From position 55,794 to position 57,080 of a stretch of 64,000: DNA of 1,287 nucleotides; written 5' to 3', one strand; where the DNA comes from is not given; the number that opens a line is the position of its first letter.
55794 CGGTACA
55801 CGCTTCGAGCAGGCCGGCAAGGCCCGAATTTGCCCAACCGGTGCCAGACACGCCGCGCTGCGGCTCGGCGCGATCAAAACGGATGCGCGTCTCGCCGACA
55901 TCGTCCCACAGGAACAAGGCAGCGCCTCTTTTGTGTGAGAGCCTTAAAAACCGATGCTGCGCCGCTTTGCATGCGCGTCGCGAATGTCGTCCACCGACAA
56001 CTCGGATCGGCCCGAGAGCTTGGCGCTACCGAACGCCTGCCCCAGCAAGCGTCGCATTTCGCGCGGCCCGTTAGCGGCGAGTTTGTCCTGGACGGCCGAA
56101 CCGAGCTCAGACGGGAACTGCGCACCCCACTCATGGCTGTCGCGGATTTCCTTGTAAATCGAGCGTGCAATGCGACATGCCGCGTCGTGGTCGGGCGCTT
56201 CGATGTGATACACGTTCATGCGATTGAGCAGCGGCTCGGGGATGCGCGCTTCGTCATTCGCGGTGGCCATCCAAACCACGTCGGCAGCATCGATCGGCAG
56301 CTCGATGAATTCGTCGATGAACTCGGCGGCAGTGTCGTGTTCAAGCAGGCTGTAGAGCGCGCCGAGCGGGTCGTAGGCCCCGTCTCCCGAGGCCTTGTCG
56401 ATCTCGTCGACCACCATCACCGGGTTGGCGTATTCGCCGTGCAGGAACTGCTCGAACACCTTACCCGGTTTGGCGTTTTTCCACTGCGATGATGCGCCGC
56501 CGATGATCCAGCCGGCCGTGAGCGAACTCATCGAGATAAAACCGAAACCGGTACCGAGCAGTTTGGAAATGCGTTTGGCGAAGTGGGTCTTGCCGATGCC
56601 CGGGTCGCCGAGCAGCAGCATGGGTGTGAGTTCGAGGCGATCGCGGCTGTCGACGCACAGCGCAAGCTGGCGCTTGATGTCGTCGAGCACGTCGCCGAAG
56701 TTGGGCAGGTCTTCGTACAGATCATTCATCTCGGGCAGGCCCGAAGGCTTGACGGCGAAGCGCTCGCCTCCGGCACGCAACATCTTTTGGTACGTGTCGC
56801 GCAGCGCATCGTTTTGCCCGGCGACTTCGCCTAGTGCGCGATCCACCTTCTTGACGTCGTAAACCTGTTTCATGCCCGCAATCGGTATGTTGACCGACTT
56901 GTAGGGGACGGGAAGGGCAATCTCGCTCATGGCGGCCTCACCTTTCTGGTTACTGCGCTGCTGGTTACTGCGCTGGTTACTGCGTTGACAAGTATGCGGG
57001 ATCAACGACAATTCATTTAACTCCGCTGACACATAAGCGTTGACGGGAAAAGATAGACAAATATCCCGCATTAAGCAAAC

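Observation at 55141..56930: Lon-type AAA+ motor paired with a cytoplasmic trypsin-fold protease: candidate new two-gene proteolytic system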

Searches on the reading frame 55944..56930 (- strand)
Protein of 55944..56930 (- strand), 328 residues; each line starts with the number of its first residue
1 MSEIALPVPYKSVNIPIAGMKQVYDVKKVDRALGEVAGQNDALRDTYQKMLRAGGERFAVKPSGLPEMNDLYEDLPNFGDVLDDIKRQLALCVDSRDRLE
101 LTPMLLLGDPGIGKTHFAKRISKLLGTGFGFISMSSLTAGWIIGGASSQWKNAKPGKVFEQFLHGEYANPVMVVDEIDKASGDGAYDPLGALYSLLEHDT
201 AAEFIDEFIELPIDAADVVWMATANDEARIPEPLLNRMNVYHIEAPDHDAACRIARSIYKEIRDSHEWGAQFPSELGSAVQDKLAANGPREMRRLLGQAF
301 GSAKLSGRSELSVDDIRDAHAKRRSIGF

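Call 3: search_protein_families(library=pfam, proteins=[window:55944-56930:-], max_evalue=1)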
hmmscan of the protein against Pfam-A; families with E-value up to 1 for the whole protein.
window:55944-56930:- (328 aa): 19 families
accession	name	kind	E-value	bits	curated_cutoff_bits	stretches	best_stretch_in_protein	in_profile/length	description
PF00004.35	AAA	-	3.8e-13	50.5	21.2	1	104-240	1-125/131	ATPase family associated with various cellular activities (AAA)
PF07728.20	AAA_5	-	6.1e-06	26.7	22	1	104-201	2-95/139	AAA domain (dynein-related subfamily)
PF13401.12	AAA_22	-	0.00038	21.2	27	1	104-181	8-97/130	AAA domain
PF13191.12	AAA_16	-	0.0021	19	32.6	1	87-131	10-55/167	AAA ATPase domain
PF05729.18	NACHT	-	0.0039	17.5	26.7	1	103-128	2-27/167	NACHT domain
PF07726.17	AAA_3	-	0.01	16.2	27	1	104-181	2-75/131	ATPase family associated with various cellular activities (AAA)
PF13479.12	AAA_24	-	0.016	15.5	27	1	104-125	5-26/195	AAA domain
PF05496.18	RuvB_N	-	0.016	15.4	27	1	84-131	14-63/159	Holliday junction DNA helicase RuvB P-loop domain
PF00910.28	RNA_helicase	-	0.023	15.6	21.5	1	105-182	2-63/105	RNA helicase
PF01078.27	Mg_chelatase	-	0.028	14.3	20.3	1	104-126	25-47/207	Magnesium chelatase, subunit ChlI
PF25610.1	HR1_TOCA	-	0.063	14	27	1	63-100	37-73/90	TOCA family HR1 domain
PF00493.29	MCM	-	0.065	12.8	23.3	1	104-129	60-85/224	MCM P-loop domain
PF13238.12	AAA_18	-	0.086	13.7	29.4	1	105-130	2-25/128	AAA domain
PF07724.20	AAA_2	-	0.098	13.1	27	1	104-198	6-101/166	AAA domain (Cdc48 subfamily)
PF02367.23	TsaE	-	0.11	12.9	26.6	1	88-127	13-47/128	Threonylcarbamoyl adenosine biosynthesis protein TsaE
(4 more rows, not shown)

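Call 4: search_protein_families(library=padloc, proteins=[window:55944-56930:-], max_evalue=1)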
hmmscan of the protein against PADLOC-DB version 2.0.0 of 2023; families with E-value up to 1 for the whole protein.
window:55944-56930:- (328 aa): 9 families
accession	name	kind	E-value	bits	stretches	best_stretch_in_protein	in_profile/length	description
PDLC03838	DolB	-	0.00048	17.5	1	101-128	166-193/375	-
PDLC00915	TRIP13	-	0.00075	17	1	104-303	66-269/302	TRIP13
PDLC02196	IetA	-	0.0032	15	1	103-126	124-147/374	-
PDLC04606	PDC-M37B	-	0.0046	14.2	1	104-127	177-200/390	-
PDLC01993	RtcR--CARF_AAA_HTH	-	0.019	11.4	1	102-124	205-227/523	-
PDLC02195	IetA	-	0.026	11.9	1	104-127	140-163/395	-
PDLC01994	RtcR_PspF1--CARF_AAA_HTH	-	0.029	11.4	1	96-122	177-202/468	-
PDLC04605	PDC-M37B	-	0.033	11.2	1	104-127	307-330/518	-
PDLC04956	PDC-S20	-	0.065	10.6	1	99-125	31-57/450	-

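Call 5: search_protein_families(library=ncbifam, proteins=[window:55944-56930:-], max_evalue=1)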
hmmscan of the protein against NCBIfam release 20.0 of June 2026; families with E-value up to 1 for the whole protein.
window:55944-56930:- (328 aa): 18 families
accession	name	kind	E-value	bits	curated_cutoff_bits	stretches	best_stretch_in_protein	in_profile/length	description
TIGR00763.1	lon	equivalog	1.4e-29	103.2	608.05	1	103-257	355-509/795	endopeptidase La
NF008053.0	PRK10787.1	equivalog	4.4e-20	71.3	891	1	91-256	338-503/784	endopeptidase La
TIGR00635.1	ruvB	equivalog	0.0047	16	299.05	1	84-135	11-64/305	Holliday junction branch migration DNA helicase RuvB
TIGR00390.1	hslU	equivalog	0.0073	15.3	362.45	1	100-132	44-78/441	ATP-dependent protease ATPase subunit HslU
NF000868.0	PRK00080.1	equivalog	0.014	14.3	282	1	84-134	32-84/330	Holliday junction branch migration DNA helicase RuvB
NF003745.1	PRK05342.1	equivalog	0.033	13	359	1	99-141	107-150/418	ATP-dependent Clp protease ATP-binding subunit ClpX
TIGR00362.1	DnaA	equivalog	0.05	12.7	343.9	1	90-121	126-157/437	chromosomal replication initiator protein DnaA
NF058535.1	antiphage_EruA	equivalog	0.061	11.4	1000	1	101-127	24-50/1318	NACHT domain-containing antiphage protein EruA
NF003069.1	PRK03992.1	subfamily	0.063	12.4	500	1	104-147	168-211/379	proteasome-activating nucleotidase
NF038214.1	IS21_help_AAA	equivalog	0.069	12.8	200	1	104-123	93-112/232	IS21-like element helper ATPase IstB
NF047784.1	MadB_ATPase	equivalog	0.074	12.2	475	0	86-124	19-56/298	MadB family AAA-type ATPase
NF038308.1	RNA_repair_RtcR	equivalog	0.11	11.3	650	1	102-123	205-226/530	RNA repair transcriptional activator RtcR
NF042959.1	IteA_antiphage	equivalog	0.16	11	510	1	103-127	127-151/367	anti-phage ATPase IteA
NF041006.2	cell_div_CdvC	equivalog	0.16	10.8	650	1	104-182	137-212/370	cell division protein CdvC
TIGR01241.2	FtsH_fam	equivalog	0.19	10.4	600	1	104-147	198-241/598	ATP-dependent zinc metalloprotease FtsH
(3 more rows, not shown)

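Call 8: search_solved_structures(query=window:55944-56930:-, max_evalue=0.001, show_alignments=1)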
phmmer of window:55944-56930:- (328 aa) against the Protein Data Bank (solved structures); distinct sequences matched with E-value up to 0.001: 40.
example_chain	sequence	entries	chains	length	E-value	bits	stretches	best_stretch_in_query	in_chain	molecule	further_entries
3m6a_A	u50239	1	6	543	3.2e-22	82.3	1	102-244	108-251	ATP-dependent protease La 1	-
4ypn_A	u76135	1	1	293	4e-22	81.9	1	87-248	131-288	Lon protease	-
8k3y_F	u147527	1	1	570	7.1e-22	81.1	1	87-267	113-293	Lon protease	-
7ypj_A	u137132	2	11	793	1.1e-21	80.5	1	87-267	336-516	Lon protease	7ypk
7fd4_B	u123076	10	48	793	1.1e-21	80.5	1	87-267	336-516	Lon protease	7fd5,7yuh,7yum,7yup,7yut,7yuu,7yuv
6wqh_A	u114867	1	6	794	1.1e-21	80.5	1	87-267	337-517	Lon protease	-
7fid_B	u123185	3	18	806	1.2e-21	80.4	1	87-267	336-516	Lon protease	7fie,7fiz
7yph_A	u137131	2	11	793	1.2e-21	80.4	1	87-267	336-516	Lon protease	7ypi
8k3y_A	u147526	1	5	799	1.2e-21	80.4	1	87-267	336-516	Lon protease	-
4ypl_A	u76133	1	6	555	1.8e-21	79.8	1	87-267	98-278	Lon protease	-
6n2i_A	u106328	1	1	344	4.3e-21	78.6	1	90-256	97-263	DNA-binding ATP-dependent protease La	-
7p6u_A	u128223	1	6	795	1.2e-20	77.1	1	103-245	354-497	Lon protease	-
7ksl_C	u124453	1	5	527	1.2e-20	77.1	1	97-244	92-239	Lon protease homolog, mitochondrial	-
7ksm_A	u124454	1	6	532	1.2e-20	77.1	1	97-244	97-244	Lon protease homolog, mitochondrial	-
7krz_A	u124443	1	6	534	1.2e-20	77.1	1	97-244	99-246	Lon protease homolog, mitochondrial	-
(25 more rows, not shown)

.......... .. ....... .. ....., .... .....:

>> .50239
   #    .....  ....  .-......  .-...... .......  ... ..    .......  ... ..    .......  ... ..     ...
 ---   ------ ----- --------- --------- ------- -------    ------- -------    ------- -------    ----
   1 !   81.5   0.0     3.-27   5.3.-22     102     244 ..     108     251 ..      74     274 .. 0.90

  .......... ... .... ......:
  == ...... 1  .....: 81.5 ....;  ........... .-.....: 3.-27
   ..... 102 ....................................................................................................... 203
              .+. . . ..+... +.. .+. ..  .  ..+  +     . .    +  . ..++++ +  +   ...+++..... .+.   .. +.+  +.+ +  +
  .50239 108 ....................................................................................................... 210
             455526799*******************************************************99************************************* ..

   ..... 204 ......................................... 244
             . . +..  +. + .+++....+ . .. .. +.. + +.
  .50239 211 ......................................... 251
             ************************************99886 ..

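Call 16: find_homologous_proteins(query=window:55944-56930:-)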
Query window:55944-56930:- (328 aa): 7292 proteins with E <= 0.001 among 8000 candidates; the best 120 are listed.
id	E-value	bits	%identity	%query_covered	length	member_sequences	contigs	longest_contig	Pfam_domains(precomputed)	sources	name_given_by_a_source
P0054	1.7e-206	703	94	100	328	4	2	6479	PF00004.36,PF07728.21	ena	-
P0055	3.6e-206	702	94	100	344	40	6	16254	PF00004.36,PF07728.21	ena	-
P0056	3.5e-193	659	88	99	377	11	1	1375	PF00004.36,PF07728.21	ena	-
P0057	3.0e-192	656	87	99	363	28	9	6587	PF00004.36,PF07728.21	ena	-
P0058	1.2e-191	654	57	79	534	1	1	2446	PF13245.13,PF13671.13,PF00004.36,PF13401.13,PF13238.13,PF05496.19,PF14532.13,PF07728.21,PF13191.13,PF13479.13,PF07724.21,PF07726.18,PF05729.19,PF02367.24,PF00910.29,PF20720.4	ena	-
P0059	7.2e-190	648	87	100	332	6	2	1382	PF00004.36,PF07728.21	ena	-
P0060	5.9e-189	645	86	100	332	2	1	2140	PF00004.36,PF07728.21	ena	-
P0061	4.5e-180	616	83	100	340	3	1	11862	PF00004.36,PF07728.21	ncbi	-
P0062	3.6e-160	550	76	95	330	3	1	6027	PF00004.36,PF07728.21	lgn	-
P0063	2.4e-157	541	73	100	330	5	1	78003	PF00004.36,PF07728.21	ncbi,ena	-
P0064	4.8e-157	540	73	100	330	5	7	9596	PF00004.36,PF07728.21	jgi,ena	-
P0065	5.9e-156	537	72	100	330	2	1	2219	PF00004.36,PF07728.21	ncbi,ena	-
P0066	7.0e-156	536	73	100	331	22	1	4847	PF00004.36,PF07728.21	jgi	jgi:ATP-dependent Lon protease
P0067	4.4e-155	534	73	100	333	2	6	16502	PF00004.36,PF07728.21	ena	-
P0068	7.7e-155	533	72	99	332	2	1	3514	PF00004.36,PF07728.21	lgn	-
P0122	1.6e-143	496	67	98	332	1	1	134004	PF05729.19,PF00004.36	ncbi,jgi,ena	-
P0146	6.4e-142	490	67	98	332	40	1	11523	PF05729.19,PF00004.36,PF07728.21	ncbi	-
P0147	7.4e-142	490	65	100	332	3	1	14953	PF00004.36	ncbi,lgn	-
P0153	1.0e-141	490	69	96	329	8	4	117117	PF00004.36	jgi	jgi:ATP-dependent Lon protease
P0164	3.2e-141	488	65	98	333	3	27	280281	PF00004.36,PF13401.13,PF07728.21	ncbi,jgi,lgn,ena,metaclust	metaclust:\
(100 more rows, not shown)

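Call 18: find_encoding_contigs(protein=P0164, flank=5000, max_places=4)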
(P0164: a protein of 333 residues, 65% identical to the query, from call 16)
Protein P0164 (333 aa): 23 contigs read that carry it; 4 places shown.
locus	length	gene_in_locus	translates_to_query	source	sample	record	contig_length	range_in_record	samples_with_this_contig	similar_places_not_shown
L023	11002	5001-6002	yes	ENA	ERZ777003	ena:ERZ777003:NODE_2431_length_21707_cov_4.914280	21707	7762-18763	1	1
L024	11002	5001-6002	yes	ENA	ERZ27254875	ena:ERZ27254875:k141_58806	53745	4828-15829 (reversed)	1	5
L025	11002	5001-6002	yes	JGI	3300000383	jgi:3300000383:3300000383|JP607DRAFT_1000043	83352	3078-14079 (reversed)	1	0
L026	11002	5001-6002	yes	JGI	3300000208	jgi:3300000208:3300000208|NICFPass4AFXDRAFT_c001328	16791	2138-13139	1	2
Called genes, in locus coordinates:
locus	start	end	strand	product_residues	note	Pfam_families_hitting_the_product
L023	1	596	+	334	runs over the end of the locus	PF02322:Cyt_bd_oxida_II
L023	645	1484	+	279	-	PF01936:NYN, PF12872:OST-HTH (weak)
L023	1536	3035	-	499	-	PF01970:TctA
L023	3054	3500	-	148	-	PF07331:TctB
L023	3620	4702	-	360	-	PF00793:DAHP_synth_1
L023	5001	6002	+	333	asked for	PF13401:AAA_22 (faint), PF00004:AAA, PF07728:AAA_5 (weak)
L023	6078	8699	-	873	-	PF01411:tRNA-synt_2c, PF07973:tRNA_SAD, PF02272:DHHA1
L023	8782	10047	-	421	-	PF12867:DinB_2, PF03781:FGE-sulfatase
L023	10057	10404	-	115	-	-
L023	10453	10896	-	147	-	PF21982:RecX_HTH1 (weak), PF02631:RecX_HTH2, PF21981:RecX_HTH3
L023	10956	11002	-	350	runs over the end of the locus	PF00154:RecA_N, PF08423:Rad51, PF06745:ATPase (weak), PF01637:ATPase_2 (weak), PF27531:MT3502_N (weak), PF21096:RecA_C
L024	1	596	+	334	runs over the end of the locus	PF02322:Cyt_bd_oxida_II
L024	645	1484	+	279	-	PF01936:NYN, PF12872:OST-HTH (weak)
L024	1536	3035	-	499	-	PF01970:TctA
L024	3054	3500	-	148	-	PF07331:TctB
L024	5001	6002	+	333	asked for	PF13401:AAA_22 (faint), PF00004:AAA, PF07728:AAA_5 (weak)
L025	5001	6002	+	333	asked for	PF13401:AAA_22 (faint), PF00004:AAA, PF07728:AAA_5 (weak)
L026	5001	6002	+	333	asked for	PF13401:AAA_22 (faint), PF00004:AAA, PF07728:AAA_5 (weak)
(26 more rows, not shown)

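Call 19: find_encoding_contigs(protein=P0122, flank=5000, max_places=3)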
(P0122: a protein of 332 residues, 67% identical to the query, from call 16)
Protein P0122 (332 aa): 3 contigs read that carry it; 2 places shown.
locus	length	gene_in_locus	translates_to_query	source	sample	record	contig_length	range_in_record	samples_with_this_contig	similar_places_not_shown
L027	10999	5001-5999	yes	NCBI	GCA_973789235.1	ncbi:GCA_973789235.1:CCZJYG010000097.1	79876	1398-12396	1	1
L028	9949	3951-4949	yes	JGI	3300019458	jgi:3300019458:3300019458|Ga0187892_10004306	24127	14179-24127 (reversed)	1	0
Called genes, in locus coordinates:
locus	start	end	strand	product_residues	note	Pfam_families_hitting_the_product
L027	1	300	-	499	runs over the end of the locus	PF01970:TctA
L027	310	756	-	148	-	PF07331:TctB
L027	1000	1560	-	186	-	PF00027:cNMP_binding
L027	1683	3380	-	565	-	PF13231:PMT_2 (weak)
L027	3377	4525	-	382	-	PF00793:DAHP_synth_1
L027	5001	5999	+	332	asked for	PF00004:AAA, PF05729:NACHT (weak)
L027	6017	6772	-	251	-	PF13531:SBP_bac_11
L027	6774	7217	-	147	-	-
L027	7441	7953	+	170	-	PF07963:N_methyl (weak)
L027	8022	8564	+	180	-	-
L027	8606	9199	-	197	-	-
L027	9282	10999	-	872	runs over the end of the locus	PF01411:tRNA-synt_2c, PF07973:tRNA_SAD, PF02272:DHHA1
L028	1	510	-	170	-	?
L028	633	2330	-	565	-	PF13231:PMT_2 (weak)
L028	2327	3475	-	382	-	PF00793:DAHP_synth_1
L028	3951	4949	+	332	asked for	PF00004:AAA, PF05729:NACHT (weak)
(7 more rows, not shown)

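Call 20: find_encoding_contigs(protein=P0153, flank=5000, max_places=3)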
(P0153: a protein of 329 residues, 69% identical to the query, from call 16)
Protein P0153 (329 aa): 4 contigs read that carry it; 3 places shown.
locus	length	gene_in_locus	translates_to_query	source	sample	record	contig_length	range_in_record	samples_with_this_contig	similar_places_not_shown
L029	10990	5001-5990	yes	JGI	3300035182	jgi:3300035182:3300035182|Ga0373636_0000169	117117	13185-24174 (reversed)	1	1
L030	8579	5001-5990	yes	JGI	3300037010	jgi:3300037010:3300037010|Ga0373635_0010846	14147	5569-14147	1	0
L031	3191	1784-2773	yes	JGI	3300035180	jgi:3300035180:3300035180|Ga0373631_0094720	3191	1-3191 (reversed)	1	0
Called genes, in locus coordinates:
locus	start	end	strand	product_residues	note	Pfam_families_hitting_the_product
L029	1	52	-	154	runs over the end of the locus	PF07331:TctB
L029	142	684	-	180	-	PF00027:cNMP_binding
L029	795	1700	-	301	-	PF01040:UbiA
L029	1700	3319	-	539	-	PF02366:PMT (weak), PF13231:PMT_2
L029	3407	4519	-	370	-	PF00793:DAHP_synth_1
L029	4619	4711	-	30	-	-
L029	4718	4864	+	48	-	-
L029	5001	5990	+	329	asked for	PF00004:AAA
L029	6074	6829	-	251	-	PF13531:SBP_bac_11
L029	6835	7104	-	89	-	-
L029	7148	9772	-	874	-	PF01411:tRNA-synt_2c, PF07973:tRNA_SAD, PF02272:DHHA1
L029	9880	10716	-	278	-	PF09339:HTH_IclR, PF01614:IclR_C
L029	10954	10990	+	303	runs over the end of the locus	-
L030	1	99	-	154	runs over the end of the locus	PF07331:TctB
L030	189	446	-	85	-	PF00027:cNMP_binding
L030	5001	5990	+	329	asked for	PF00004:AAA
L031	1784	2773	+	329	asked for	PF00004:AAA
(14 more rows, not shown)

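Call 54: search_dna_similar(query=window:55944-56930:-, collection=plasmids, mode=protein, max_evalue=1e-30, max_rows=12)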
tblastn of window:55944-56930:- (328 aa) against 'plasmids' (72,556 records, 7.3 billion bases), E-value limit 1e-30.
Records with a match: 15; places in all: 15; records where one place covers at least 80% of the query: 13.
Best place of each record, by identity: <60% 15.
By first word of the organism name: Ralstonia 5; Variovorax 4; Raoultella 1; Aeromonas 1; Klebsiella 1; Acidovorax 1; Burkholderia 1; Polaromonas 1.
By predicted mobility (MOB-suite, as given by PLSDB): non-mobilizable 12; mobilizable 2; conjugative 1.
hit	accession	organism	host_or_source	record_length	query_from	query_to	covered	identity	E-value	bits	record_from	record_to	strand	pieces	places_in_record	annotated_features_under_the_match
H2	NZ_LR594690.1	Variovorax sp. WDL1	linuron-contaminated soil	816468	12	328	97%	39.8%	4e-69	240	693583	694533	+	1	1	AAA family ATPase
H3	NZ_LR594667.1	Variovorax sp. SRS16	linuron-contaminated soil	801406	12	328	97%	39.8%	4e-69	240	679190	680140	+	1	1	AAA family ATPase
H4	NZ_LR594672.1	Variovorax sp. PBL-E5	linuron-contaminated soil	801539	12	328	97%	39.8%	4e-69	240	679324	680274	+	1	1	AAA family ATPase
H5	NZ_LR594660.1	Variovorax sp. PBL-H6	linuron-contaminated soil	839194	12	328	97%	39.8%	4e-69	240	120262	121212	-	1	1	AAA family ATPase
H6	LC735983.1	Raoultella planticola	-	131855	60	328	82%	39.0%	1e-48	181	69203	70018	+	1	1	AAA family ATPase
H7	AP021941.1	Aeromonas veronii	-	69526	68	328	80%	39.0%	2e-47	177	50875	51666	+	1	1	hypothetical protein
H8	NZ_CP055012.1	Klebsiella quasipneumoniae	Shek Wu Hui WWTPs_72 WWTPs effluent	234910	68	328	80%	39.0%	9e-47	176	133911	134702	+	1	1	AAA family ATPase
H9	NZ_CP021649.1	Acidovorax sp. T1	-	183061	46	315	82%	36.3%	1e-36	147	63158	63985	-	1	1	AAA family ATPase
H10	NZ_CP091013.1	Burkholderia cenocepacia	-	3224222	27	328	92%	30.9%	4e-32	133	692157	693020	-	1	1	none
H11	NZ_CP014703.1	Ralstonia solanacearum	Solanum tuberosum,cell culture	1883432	27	308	86%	32.5%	2e-33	137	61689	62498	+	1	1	none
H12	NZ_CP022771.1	Ralstonia solanacearum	Solanum tuberosum,single cell,Potato ...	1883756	27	308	86%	32.5%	2e-33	137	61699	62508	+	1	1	none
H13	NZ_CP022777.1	Ralstonia solanacearum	Solanum tuberosum,single cell,Potato ...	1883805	27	308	86%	32.5%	2e-33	137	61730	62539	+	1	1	none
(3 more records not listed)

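Call 56: get_annotated_region(hit=H6, flank=5000)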
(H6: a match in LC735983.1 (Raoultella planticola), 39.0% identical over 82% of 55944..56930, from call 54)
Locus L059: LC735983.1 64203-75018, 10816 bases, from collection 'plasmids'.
description: Raoultella planticola 12CC3 plasmid p12CC3_GES-5 DNA, complete sequence
organism: Raoultella planticola (NCBI taxid 575)
taxonomy: Bacteria; Pseudomonadota; Gammaproteobacteria; Enterobacterales; Enterobacteriaceae; Raoultella; Raoultella planticola
host: -; source: -; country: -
typing (MOB-suite, as given by PLSDB): mobilizable; replicon IncFII,IncR,rep_cluster_2183; relaxase MOBF
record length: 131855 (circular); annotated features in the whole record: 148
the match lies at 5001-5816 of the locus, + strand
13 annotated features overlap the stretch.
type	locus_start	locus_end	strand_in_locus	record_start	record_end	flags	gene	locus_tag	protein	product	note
CDS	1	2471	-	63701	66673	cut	hsdR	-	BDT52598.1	DEAD/DEAH box helicase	-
CDS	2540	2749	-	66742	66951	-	-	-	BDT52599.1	hypothetical protein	-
CDS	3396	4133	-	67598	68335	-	-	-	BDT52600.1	hypothetical protein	-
CDS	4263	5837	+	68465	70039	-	-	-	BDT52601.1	AAA family ATPase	-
CDS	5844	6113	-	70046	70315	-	-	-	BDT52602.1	hypothetical protein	-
CDS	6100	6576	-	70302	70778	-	-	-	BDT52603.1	hypothetical protein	-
CDS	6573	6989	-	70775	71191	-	-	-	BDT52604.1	hypothetical protein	-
CDS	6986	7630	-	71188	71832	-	-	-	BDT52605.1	hypothetical protein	-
CDS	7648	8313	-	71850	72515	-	-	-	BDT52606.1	hypothetical protein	-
CDS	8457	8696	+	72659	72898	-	-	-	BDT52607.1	hypothetical protein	-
CDS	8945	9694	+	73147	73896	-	ISPa67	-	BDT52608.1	IS5-like element ISPa67 family transposase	-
CDS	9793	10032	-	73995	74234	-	-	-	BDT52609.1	hypothetical protein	-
CDS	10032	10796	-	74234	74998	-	parB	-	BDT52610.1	chromosome partitioning protein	-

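Call 57: get_annotated_region(hit=H2, flank=5000)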
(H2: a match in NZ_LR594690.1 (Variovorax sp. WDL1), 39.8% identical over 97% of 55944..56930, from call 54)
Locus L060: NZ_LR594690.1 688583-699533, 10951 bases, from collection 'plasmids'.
description: Variovorax sp. WDL1 plasmid 2
organism: Variovorax sp. WDL1 (NCBI taxid 207745)
taxonomy: Bacteria; Pseudomonadota; Betaproteobacteria; Burkholderiales; Comamonadaceae; Variovorax; Variovorax sp. WDL1
host: -; source: linuron-contaminated soil; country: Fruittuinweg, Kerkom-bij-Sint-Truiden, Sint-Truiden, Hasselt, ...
typing (MOB-suite, as given by PLSDB): non-mobilizable
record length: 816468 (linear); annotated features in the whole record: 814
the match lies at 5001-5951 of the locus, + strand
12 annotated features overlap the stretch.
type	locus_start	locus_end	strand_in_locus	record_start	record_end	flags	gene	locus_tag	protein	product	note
CDS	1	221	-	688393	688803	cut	-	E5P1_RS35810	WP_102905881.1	hypothetical protein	-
CDS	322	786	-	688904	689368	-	-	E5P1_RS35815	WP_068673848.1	GatB/YqeY domain-containing protein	-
CDS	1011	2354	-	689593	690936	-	-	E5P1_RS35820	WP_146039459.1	hypothetical protein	-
CDS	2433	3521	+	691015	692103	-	-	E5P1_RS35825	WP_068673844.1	GIY-YIG nuclease family protein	-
CDS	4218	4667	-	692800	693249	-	-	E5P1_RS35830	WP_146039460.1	hypothetical protein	-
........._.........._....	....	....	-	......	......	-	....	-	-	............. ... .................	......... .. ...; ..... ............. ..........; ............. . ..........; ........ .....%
CDS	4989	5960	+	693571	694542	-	-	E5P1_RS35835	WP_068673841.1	AAA family ATPase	-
CDS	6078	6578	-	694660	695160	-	rnhA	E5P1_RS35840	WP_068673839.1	ribonuclease HI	-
CDS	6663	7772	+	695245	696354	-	-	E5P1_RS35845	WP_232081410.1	ATP-binding protein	-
CDS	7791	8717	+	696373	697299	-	-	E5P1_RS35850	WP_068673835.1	hypothetical protein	-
CDS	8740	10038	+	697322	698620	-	-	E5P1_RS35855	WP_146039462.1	VWA-like domain-containing protein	-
CDS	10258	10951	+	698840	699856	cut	-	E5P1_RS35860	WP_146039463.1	glyoxalase superfamily protein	-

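Call 79: list_cluster_members(proteins=[P0164, P0146, P0147, P0122, P0004, P0011, P0018, P0052])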
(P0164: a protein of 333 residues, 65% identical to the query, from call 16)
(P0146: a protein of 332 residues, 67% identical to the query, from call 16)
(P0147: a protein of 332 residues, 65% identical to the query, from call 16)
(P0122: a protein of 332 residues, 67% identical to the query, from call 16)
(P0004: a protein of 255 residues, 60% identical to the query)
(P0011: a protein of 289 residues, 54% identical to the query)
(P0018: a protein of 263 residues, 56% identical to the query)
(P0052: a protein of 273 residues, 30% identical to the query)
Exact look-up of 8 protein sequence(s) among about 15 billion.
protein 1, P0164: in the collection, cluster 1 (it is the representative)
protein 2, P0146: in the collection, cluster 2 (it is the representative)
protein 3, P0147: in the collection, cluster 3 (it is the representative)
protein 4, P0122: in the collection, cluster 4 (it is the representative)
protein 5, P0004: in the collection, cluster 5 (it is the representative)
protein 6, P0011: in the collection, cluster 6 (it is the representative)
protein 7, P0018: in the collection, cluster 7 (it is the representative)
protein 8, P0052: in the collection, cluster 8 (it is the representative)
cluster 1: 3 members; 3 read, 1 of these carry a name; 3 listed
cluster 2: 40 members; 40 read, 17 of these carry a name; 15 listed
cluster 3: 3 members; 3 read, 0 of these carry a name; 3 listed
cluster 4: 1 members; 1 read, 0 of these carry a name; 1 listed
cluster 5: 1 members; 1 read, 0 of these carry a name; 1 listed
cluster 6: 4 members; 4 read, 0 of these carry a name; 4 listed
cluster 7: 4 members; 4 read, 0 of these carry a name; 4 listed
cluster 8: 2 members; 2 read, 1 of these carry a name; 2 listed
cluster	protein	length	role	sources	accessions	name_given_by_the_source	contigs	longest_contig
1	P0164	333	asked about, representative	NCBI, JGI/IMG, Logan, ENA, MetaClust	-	\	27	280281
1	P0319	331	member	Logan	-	-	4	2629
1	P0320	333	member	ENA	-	-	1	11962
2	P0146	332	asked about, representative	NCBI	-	-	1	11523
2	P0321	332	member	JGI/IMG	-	ATP-dependent Lon protease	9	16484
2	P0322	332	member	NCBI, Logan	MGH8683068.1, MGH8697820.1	MAG: AAA family ATPase [Burkholderiales bacterium]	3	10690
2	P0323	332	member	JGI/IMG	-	ATP-dependent Lon protease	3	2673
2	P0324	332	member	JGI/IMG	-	ATP-dependent Lon protease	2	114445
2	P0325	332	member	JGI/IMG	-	ATP-dependent Lon protease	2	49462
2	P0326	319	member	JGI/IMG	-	ATP-dependent Lon protease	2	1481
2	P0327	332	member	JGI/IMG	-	ATP-dependent Lon protease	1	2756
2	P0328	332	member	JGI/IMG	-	ATP-dependent Lon protease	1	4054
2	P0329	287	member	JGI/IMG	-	ATP-dependent Lon protease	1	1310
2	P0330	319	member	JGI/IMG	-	ATP-dependent Lon protease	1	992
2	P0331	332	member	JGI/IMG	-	ATP-dependent Lon protease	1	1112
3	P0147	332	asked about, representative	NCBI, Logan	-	-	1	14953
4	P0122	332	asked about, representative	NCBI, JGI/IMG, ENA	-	-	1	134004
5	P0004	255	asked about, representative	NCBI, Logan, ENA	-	-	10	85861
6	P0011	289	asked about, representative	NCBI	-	-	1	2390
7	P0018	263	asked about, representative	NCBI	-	-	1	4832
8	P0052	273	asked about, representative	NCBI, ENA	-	-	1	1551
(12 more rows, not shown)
